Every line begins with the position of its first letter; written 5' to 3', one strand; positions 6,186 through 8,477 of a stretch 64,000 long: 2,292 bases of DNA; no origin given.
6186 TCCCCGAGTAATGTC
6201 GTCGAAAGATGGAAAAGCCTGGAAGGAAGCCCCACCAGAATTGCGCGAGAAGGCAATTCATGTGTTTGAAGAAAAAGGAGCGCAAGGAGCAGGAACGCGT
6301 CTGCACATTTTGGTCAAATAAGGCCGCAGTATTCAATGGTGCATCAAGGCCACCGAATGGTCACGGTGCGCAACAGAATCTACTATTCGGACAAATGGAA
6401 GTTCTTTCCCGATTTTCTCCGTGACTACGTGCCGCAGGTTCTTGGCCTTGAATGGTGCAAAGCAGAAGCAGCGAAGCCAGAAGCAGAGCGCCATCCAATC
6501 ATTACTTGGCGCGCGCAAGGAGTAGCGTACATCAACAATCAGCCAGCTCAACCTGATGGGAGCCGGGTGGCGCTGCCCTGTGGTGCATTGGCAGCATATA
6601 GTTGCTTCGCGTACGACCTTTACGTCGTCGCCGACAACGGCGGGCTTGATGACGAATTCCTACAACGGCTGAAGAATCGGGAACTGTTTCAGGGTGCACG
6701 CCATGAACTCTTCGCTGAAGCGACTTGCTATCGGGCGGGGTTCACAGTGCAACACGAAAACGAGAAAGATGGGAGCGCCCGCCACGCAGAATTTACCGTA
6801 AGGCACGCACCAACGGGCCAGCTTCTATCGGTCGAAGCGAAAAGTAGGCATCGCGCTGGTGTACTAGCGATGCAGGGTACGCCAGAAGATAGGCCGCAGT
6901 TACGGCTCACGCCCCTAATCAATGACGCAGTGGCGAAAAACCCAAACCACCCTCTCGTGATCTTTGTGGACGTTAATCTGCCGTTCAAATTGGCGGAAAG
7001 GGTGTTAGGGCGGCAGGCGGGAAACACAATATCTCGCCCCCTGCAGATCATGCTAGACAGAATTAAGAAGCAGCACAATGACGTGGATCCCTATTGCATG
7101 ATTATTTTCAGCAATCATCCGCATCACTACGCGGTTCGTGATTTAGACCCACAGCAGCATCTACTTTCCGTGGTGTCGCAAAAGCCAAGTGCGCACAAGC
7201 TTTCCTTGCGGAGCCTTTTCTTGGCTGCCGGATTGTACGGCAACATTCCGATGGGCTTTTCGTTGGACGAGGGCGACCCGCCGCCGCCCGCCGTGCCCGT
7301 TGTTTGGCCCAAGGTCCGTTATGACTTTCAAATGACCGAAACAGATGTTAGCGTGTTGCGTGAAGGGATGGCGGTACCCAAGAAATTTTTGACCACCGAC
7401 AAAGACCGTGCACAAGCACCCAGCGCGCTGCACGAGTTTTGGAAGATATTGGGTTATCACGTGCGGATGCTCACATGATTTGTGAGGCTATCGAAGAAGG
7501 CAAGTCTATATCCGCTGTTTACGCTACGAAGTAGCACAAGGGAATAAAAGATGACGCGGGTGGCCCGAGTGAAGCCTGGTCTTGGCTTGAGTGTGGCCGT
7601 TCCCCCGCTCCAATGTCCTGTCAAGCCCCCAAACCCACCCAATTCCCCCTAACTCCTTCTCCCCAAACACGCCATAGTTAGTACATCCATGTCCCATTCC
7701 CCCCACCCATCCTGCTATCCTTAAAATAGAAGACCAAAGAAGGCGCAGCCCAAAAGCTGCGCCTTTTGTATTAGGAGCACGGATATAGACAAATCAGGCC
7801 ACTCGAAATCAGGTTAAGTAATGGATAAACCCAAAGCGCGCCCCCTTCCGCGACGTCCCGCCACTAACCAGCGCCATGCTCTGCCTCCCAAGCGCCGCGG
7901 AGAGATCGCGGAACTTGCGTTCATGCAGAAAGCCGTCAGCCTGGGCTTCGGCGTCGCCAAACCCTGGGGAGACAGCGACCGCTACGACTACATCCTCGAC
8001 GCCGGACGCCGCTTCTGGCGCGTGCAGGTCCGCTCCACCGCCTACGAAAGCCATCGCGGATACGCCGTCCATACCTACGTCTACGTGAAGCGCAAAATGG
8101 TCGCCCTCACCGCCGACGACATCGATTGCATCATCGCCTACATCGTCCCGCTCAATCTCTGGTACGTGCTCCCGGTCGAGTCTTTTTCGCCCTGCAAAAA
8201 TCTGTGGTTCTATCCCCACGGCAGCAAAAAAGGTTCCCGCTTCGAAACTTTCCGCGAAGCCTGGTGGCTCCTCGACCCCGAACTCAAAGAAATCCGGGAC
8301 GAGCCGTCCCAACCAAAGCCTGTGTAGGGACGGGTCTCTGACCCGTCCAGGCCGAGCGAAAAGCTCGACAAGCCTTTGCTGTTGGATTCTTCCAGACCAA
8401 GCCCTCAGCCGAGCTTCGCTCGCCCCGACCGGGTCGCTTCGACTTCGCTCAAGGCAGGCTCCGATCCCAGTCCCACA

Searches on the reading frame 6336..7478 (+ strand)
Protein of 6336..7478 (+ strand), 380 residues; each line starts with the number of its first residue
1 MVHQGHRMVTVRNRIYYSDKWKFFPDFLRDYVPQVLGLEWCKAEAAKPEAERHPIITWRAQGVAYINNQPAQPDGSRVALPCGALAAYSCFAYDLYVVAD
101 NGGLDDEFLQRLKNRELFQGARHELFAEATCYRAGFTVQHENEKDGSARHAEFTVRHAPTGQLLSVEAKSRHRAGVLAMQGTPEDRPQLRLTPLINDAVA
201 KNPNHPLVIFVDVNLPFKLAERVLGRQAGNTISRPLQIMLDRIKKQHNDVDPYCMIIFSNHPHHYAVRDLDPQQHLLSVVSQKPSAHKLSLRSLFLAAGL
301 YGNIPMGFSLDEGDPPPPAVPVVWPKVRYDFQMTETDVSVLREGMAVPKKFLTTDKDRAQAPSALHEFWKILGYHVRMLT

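Call 8: search_protein_families(library=pfam, proteins=[window:6336-7478:+], max_evalue=0.1)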
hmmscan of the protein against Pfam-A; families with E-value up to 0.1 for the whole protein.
window:6336-7478:+ (380 aa): 0 families

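Call 16: search_protein_families(library=ncbifam, proteins=[window:6336-7478:+], max_evalue=10)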
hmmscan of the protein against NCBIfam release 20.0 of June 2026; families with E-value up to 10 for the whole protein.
window:6336-7478:+ (380 aa): 0 families

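Call 19: find_encoding_contigs(protein=window:6336-7478:+, flank=10000, max_places=10)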
Protein window:6336-7478:+ (380 aa): no gene with exactly this product is on record in the collection.

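Call 56: search_protein_families(library=padloc, proteins=[window:6336-7478:+], max_evalue=0.01)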
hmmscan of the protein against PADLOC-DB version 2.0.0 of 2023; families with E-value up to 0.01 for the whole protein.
window:6336-7478:+ (380 aa): 0 families

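Call 78: find_homologous_proteins(query=window:6336-7478:+, max_evalue=1e-10)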
Query window:6336-7478:+ (380 aa): 972 proteins with E <= 1e-10 among 6094 candidates; the best 120 are listed.
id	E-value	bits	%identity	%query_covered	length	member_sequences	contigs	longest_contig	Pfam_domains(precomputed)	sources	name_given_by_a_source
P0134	6.7e-230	781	90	98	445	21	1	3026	-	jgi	-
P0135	3.0e-225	765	87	98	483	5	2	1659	PF02810.22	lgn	-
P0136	5.2e-225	765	87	98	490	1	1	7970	PF02810.22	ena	-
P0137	7.8e-220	748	86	98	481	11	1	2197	PF02810.22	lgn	-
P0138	7.3e-219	744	84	98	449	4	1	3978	-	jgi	jgi:hypothetical protein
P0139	3.3e-218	742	87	96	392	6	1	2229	-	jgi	jgi:hypothetical protein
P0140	1.1e-217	740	86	97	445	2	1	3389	-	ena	-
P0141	1.9e-217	740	85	98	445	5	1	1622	-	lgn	-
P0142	4.8e-216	735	84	98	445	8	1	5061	-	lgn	-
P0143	2.8e-214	729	83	98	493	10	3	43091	PF02810.22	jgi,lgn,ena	jgi:SEC-C motif-containing protein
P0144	2.9e-214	729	83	98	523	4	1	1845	PF02810.22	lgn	-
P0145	3.7e-212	722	81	98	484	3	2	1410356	PF02810.22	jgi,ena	jgi:hypothetical protein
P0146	1.3e-211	720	82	98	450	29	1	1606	-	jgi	jgi:hypothetical protein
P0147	1.6e-211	720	82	98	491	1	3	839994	PF02810.22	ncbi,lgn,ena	-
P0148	4.8e-211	719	82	98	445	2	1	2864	-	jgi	jgi:hypothetical protein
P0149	5.5e-211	718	82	98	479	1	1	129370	PF02810.22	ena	-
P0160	1.5e-200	684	77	97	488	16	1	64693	PF02810.22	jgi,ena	-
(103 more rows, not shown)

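Call 79: find_encoding_contigs(protein=P0136, flank=6000, max_places=2)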
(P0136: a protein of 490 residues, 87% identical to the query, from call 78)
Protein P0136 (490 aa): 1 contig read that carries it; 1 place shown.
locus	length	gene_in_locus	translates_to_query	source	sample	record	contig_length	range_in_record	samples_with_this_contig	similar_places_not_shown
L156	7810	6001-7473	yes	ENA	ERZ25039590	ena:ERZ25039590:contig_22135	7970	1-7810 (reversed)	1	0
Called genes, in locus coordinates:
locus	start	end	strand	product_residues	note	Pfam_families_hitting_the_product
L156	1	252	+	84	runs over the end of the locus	-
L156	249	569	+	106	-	PF05016:ParE_toxin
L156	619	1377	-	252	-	PF02826:2-Hacid_dh_C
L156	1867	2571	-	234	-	PF01895:PhoU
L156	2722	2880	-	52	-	-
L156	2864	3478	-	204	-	PF00005:ABC_tran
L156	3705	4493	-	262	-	PF00528:BPD_transp_1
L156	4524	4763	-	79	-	-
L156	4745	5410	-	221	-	PF00528:BPD_transp_1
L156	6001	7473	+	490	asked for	PF02810:SEC-C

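Call 80: find_encoding_contigs(protein=P0149, flank=6000, max_places=2)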
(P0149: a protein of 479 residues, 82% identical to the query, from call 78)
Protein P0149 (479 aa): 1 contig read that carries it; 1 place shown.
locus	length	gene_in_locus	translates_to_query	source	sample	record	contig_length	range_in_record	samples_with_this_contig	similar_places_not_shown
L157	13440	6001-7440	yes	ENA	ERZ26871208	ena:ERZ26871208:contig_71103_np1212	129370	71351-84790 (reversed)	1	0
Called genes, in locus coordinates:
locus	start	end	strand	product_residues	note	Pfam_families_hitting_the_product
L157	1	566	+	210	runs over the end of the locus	PF02321:OEP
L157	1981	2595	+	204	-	-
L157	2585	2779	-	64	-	-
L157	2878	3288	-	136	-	PF05119:Terminase_4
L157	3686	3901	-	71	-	PF12728:HTH_17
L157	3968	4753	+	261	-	-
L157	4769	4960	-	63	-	-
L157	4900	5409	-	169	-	-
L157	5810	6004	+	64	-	-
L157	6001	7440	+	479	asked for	PF02810:SEC-C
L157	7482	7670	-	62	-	-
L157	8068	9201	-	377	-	PF00589:Phage_integrase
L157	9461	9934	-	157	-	PF00383:dCMP_cyt_deam_1, PF14437:MafB19-deam, PF14439:Bd3614-deam (weak)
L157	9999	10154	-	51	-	-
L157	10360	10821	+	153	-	PF13183:Fer4_8 (faint), PF13534:Fer4_17 (faint), PF12797:Fer4_2 (faint), PF13237:Fer4_10 (weak), PF14697:Fer4_21, PF12838:Fer4_7, PF13187:Fer4_9, PF00037:Fer4, +3 more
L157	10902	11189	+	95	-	PF04365:BrnT_toxin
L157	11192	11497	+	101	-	PF12441:CopG_antitoxin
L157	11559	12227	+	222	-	-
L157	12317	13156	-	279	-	-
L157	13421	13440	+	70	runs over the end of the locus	PF00581:Rhodanese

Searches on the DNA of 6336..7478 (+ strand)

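Call 81: search_with_rna_model(model_id=R1, sources=[L156, L157, L155, L123], max_evalue=1, filters=off)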
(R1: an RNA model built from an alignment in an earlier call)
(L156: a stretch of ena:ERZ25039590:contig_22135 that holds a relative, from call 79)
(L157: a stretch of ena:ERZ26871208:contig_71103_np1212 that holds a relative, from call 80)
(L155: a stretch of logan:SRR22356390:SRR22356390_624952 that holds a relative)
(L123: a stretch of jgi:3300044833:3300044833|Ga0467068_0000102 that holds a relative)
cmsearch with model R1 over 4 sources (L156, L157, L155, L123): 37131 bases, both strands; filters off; matches with E-value up to 1: 4.
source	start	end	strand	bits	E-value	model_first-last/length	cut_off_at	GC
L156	5935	5973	-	13.1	0.14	1-45/45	no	0.64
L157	12896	12924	+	10.8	0.48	1-45/45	no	0.66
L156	7484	7526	+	10.2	0.67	1-45/45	no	0.7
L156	3234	3253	+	9.6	0.93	1-45/45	no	0.65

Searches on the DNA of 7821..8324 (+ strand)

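Call 53: search_with_rna_model(model_id=R1, sources=[L121, L122, L124, L125, L126, L128, L129, L130, L133, L134, L135, L138, L139, L140, L141, L142, L143, L144, L145, L146, L148, L152, L154, L127], max_evalue=0.05)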
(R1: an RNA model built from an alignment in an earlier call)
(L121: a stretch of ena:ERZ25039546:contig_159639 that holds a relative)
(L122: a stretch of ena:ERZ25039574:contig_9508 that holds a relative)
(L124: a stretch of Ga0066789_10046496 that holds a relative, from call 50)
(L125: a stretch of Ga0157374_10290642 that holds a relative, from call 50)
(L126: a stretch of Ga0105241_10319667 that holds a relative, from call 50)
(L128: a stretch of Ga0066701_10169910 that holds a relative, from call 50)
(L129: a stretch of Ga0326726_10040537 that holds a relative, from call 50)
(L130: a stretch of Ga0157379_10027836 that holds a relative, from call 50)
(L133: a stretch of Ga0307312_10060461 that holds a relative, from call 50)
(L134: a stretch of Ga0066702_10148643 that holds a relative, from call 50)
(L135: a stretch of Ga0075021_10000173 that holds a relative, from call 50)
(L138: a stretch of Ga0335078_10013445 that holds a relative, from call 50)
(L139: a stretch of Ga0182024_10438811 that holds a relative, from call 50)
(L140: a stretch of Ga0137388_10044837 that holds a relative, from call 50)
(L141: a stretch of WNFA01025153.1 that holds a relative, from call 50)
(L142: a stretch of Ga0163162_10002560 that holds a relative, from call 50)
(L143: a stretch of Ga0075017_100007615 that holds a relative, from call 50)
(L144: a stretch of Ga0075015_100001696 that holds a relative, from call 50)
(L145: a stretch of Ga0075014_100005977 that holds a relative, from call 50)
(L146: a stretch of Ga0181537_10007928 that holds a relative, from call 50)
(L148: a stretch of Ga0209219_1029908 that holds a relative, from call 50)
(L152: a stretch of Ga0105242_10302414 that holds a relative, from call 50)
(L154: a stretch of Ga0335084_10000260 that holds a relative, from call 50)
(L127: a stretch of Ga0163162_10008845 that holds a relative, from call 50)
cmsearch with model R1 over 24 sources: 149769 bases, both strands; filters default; matches with E-value up to 0.05: 38.
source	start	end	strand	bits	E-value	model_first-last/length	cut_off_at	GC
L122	9229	9273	+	67.1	1.5e-13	1-45/45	no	0.6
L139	1117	1161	+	66.9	1.7e-13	1-45/45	no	0.58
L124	5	49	-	66.5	2.1e-13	1-45/45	no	0.64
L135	5134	5178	-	65.2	4.2e-13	1-45/45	no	0.64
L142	5201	5245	+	60.1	6.6e-12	1-45/45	no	0.64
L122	8864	8908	+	59.2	1.1e-11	1-45/45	no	0.67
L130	1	45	+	58.7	1.4e-11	1-45/45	no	0.58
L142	6642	6686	+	58.7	1.4e-11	1-45/45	no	0.58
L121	10677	10721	-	58.6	1.5e-11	1-45/45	no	0.6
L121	12176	12220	+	53.9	1.8e-10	1-45/45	no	0.62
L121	5347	5391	-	51.7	6e-10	1-45/45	no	0.6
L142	5450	5493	-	51.2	7.8e-10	1-45/45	no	0.64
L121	6713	6757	-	47.4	6e-09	1-45/45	no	0.64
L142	2548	2595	+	38.4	7.3e-07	1-45/45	no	0.6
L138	8296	8340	+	38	9.3e-07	1-45/45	no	0.64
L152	889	937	+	37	1.5e-06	1-45/45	no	0.51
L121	10406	10449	+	33.1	1.3e-05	1-45/45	no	0.61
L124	9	43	+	31.8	2.5e-05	11-45/45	no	0.63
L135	5138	5168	+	30.2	5.8e-05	11-41/45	no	0.58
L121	5246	5293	+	30.1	6.3e-05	1-45/45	no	0.58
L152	410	451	-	29.9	6.9e-05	1-45/45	no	0.62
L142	2555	2591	-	29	0.00011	11-44/45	no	0.59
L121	6717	6750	+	28.9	0.00012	11-44/45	no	0.56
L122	11089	11134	-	28.1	0.00018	1-45/45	no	0.61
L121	10682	10710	+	26.3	0.00048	12-40/45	no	0.55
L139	1177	1225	-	25.9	0.0006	1-45/45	no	0.57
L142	3927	3971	-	25.8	0.00063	1-45/45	no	0.64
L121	12186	12216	-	23.2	0.0025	11-41/45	no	0.55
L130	11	41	-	22.9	0.003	11-41/45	no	0.55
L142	6652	6682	-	22.9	0.003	11-41/45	no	0.55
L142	5211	5241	-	22.9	0.003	11-41/45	no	0.58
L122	8874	8904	-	22.7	0.0033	11-41/45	no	0.58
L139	1127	1157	-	22.5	0.0037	11-41/45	no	0.52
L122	9239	9269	-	22.3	0.0042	11-41/45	no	0.58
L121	9204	9242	+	20.4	0.011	1-45/45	no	0.72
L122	12177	12222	+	19.1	0.023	1-45/45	no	0.67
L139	938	975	+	18.6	0.03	1-45/45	no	0.68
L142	5455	5483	+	18.4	0.032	12-40/45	no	0.59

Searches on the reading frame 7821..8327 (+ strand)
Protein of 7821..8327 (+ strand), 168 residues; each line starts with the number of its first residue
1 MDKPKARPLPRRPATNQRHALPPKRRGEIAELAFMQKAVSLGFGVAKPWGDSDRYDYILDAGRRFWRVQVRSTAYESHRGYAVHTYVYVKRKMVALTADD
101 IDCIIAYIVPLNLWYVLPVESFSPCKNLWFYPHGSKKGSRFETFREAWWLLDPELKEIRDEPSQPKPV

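Call 8: search_protein_families(library=pfam, proteins=[window:7821-8327:+], max_evalue=0.1)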
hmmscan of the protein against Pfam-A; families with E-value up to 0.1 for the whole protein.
window:7821-8327:+ (168 aa): 1 family
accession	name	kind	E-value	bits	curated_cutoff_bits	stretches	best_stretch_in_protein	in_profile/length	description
PF11645.14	PDDEXK_5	-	3.1e-18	66.6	26.1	1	23-123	3-108/138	PD-(D/E)XK endonuclease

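Call 50: find_related_loci(query=window:7821-8324:+, collection=metagenome_contigs, flank=10000)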
Query window:7821-8324:+ (168 aa) in metagenome_contigs; peptide patterns used: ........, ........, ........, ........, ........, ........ (x = any residue, [..] = any of these).
99 stretches matched a pattern; 31 encode a relative of the query (tblastn E <= 1e-3); 31 distinct loci.
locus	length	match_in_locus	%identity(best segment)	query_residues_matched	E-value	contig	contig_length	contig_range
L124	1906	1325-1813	92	1-162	6e-107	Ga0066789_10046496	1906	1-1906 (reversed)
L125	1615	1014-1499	90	1-162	4e-107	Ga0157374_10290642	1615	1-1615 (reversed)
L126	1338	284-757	92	1-158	1e-108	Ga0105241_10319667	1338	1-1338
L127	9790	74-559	87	1-162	2e-97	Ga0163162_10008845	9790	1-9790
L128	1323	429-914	89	1-162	3e-104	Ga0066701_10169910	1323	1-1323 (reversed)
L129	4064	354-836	87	1-161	4e-97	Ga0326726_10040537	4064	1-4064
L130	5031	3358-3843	87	1-162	8e-96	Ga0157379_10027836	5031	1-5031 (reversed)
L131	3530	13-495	88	1-161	9e-96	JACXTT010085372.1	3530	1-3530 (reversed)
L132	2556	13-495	88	1-161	1e-97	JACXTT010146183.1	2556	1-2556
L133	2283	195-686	85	1-164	3e-98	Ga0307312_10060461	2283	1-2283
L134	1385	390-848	85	1-153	2e-97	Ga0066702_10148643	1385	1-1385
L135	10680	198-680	80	1-161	2e-89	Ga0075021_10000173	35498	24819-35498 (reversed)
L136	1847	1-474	75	8-166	2e-84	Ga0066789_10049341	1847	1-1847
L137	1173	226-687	76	1-155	5e-86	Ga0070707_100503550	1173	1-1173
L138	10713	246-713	76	11-167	3e-79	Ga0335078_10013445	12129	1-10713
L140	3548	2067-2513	72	20-168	2e-73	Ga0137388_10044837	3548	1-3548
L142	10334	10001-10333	88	1-111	8e-64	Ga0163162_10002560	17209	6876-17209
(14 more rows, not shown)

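Call 55: search_protein_families(library=pfam, proteins=[L124:109-1032:+, L142:6843-8756:+, L142:8479-9729:+, L142:5480-6586:+, L142:4491-4757:+, L140:481-966:+], max_evalue=0.01)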
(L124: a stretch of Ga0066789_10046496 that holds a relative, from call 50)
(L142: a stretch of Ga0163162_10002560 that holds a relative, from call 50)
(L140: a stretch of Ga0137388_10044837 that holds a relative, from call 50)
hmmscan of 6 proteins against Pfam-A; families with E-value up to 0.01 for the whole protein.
L124:109-1032:+ (307 aa): 1 family
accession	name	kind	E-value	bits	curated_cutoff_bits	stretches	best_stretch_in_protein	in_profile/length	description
PF18928.5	DUF5677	-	9.7e-12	45.7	27.1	1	100-245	13-154/166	Family of unknown function (DUF5677)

L142:6843-8756:+ (637 aa): 0 families

L142:8479-9729:+ (416 aa): 2 families
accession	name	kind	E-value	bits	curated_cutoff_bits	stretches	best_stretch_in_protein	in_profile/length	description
PF13304.12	AAA_21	-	2e-07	31.8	27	1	264-347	209-303/304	AAA domain, putative AbiEii toxin, Type IV TA system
PF02463.25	SMC_N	-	4e-06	26.8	40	1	267-353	122-208/220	RecF/RecN/SMC N terminal domain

L142:5480-6586:+ (368 aa): 2 families
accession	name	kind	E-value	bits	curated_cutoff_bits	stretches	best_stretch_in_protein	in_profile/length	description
PF08308.17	PEGA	-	2.8e-17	62.8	20.8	1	302-366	4-70/71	PEGA domain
PF13620.12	CarboxypepD_reg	-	0.00099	19.9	32.3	1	327-363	43-81/82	Carboxypeptidase regulatory-like domain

L142:4491-4757:+ (88 aa): 0 families

L140:481-966:+ (161 aa): 1 family
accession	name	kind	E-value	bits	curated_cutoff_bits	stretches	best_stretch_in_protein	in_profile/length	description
PF01541.30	GIY-YIG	-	0.0045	17.7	22.6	1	38-68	3-34/78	GIY-YIG catalytic domain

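Call 56: search_protein_families(library=padloc, proteins=[window:7821-8327:+, L124:109-1032:+, L142:6843-8756:+, L142:8479-9729:+, L140:52-468:+], max_evalue=0.01)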
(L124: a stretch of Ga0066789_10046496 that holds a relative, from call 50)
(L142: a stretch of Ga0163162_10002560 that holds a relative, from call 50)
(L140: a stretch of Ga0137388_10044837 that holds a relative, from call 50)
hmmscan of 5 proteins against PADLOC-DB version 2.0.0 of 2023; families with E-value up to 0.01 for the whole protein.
window:7821-8327:+ (168 aa): 1 family
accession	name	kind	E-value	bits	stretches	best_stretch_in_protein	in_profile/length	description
PDLC03700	HEase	-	3.3e-15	54.5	1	24-151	4-138/150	homing endonuclease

L124:109-1032:+ (307 aa): 0 families

L142:6843-8756:+ (637 aa): 6 families
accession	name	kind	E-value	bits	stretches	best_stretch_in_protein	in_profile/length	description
PDLC02208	Ppl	-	9.1e-06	22.1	1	244-343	205-302/894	-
PDLC03865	LmuB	-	3.8e-05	20.1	0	324-351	30-57/1007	-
PDLC03859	LmuB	-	0.00066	17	0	322-432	20-131/611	-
PDLC04135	mad3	-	0.00086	16.9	1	325-535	22-245/374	mads_3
PDLC03841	LeoBC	-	0.00099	16.3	1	438-547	354-457/601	-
PDLC02194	Hhe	-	0.0046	12.1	1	443-559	1452-1569/1911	-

L142:8479-9729:+ (416 aa): 27 families (the best 25 are shown)
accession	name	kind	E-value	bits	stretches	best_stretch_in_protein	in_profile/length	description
PDLC02208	Ppl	-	2.2e-20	70.4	1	250-408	745-891/894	-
PDLC04135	mad3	-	1.1e-10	39.7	1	87-359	157-338/374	mads_3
PDLC04174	HEC-01A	-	7.2e-08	30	1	279-362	144-227/264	-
PDLC04164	AriA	-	5.4e-07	27.4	1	273-356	163-245/253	-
PDLC02980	AriA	-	5.3e-06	24.6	1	275-347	231-303/304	-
PDLC04175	HEC-01A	-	8.9e-06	23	1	280-363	247-328/363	-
PDLC04182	HEC-01A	-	2.3e-05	21.5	1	296-358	298-362/406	-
PDLC04678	PDC-M49A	-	4.3e-05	20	1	297-359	562-625/681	-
PDLC03859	LmuB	-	4.9e-05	20.7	1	305-347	542-589/611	-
PDLC00285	PtuA1|PtuA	-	6.2e-05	20.4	1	246-354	227-337/432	AAA ATPase domain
PDLC02335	AbiLi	-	0.00015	19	1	139-359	120-252/326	AbiLi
PDLC04679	PDC-M49A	-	0.00038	17.3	1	292-362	417-488/541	-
PDLC02981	AriAB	-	0.00061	16.6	1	277-357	305-388/694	-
PDLC04180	HEC-01A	-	0.00063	17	1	291-361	264-337/382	-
PDLC00289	PtuA1|PtuA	-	0.00069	16.8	1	277-357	223-302/404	AAA ATPase domain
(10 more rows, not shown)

L140:52-468:+ (138 aa): 1 family
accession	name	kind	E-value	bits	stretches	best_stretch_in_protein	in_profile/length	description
PDLC04109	PD-T7-4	-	2e-06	25.4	1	36-111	104-178/211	-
